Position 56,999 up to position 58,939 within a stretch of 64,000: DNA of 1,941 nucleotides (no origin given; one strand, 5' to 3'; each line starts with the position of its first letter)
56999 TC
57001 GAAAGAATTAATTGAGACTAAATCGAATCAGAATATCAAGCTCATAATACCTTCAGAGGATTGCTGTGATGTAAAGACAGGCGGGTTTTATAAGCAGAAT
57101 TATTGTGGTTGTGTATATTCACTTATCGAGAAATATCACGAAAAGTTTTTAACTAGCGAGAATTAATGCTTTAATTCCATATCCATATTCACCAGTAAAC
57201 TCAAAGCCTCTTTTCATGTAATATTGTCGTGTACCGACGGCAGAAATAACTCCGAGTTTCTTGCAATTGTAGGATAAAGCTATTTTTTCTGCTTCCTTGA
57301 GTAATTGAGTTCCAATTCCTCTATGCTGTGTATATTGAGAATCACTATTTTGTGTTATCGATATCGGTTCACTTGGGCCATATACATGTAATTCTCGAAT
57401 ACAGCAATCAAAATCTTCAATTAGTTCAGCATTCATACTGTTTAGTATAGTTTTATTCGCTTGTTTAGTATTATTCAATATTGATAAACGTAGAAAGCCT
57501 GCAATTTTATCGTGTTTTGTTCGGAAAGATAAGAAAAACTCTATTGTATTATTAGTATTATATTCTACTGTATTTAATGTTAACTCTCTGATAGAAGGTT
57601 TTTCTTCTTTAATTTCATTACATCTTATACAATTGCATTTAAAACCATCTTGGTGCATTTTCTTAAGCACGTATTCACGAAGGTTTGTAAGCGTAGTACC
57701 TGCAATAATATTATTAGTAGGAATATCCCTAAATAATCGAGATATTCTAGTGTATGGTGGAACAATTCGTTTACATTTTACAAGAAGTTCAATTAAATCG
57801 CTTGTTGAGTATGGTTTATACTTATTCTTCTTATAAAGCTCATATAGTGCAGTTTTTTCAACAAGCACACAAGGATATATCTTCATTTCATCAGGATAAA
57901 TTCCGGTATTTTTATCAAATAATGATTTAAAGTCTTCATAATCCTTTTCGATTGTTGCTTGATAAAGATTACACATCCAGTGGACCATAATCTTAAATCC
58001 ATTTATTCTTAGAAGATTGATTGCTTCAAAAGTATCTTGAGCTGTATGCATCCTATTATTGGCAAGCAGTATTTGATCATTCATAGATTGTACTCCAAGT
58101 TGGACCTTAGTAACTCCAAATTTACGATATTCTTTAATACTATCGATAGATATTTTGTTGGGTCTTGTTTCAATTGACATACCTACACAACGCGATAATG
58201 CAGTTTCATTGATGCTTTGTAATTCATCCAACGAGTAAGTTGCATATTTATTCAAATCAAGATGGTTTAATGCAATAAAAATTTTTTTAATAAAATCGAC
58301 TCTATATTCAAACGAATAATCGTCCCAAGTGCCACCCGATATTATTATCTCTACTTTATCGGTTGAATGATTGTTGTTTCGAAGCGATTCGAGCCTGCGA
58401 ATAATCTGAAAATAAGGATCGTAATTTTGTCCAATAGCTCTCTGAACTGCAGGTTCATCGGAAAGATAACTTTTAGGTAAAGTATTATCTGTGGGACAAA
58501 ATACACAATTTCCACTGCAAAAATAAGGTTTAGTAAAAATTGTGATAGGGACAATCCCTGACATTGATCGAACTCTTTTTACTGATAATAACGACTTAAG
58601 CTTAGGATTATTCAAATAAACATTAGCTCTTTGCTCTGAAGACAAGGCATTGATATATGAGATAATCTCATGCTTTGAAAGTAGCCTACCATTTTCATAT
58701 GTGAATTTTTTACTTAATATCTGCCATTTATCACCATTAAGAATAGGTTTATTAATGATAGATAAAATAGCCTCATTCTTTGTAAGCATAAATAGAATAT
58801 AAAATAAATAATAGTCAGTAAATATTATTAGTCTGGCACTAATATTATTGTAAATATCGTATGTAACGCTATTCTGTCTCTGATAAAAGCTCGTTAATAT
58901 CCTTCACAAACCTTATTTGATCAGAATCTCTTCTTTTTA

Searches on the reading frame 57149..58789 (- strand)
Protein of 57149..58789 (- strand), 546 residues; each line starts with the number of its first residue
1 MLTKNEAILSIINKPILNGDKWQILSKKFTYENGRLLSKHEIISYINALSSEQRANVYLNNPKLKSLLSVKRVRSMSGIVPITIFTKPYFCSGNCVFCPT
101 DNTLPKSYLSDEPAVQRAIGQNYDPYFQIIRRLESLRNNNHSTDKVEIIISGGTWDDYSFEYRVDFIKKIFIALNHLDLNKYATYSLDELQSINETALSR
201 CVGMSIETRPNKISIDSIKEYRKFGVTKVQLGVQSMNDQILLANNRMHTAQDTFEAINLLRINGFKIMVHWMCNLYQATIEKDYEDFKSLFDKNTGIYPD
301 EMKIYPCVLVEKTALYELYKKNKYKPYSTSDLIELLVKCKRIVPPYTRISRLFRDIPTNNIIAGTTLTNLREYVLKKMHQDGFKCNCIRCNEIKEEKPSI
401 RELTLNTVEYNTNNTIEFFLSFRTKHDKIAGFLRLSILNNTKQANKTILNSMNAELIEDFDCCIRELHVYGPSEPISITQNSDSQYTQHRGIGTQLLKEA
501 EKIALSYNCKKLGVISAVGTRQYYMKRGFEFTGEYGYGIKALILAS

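Call 86: find_encoding_contigs(protein=window:57149-58789:-, flank=10000, max_places=1)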
Protein window:57149-58789:- (546 aa): 11 contigs read that carry it; 1 place shown.
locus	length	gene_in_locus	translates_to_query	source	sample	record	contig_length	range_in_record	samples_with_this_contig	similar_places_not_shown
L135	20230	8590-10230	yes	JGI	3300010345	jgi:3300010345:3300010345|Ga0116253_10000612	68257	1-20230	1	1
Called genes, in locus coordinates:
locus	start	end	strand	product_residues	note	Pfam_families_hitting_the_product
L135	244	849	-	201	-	PF13489:Methyltransf_23, PF13847:Methyltransf_31, PF13649:Methyltransf_25, PF08241:Methyltransf_11, PF08242:Methyltransf_12 (weak)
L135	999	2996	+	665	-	PF00270:DEAD (weak), PF04851:ResIII, PF17757:UvrB_inter, PF27431:UvrB_3rd, PF00271:Helicase_C, PF12344:UvrB, PF02151:UVR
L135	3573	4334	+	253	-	-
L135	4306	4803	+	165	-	-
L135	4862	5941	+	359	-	-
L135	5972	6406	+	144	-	-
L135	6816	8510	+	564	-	PF00587:tRNA-synt_2b, PF04073:tRNA_edit, PF03129:HGTP_anticodon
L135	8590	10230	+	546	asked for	PF04055:Radical_SAM, PF16199:Radical_SAM_C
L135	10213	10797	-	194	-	PF02677:QueH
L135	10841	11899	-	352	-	PF01207:Dus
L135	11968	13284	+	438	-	-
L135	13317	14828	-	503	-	PF01541:GIY-YIG (weak), PF27096:UvrC_M, PF02151:UVR, PF08459:UvrC_RNaseH_dom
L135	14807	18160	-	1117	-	PF02811:PHP, PF07733:DNA_pol3_alpha, PF17657:DNA_pol3_finger, PF14579:HHH_6, PF01336:tRNA_anti-codon (weak)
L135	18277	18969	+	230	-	-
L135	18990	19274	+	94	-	-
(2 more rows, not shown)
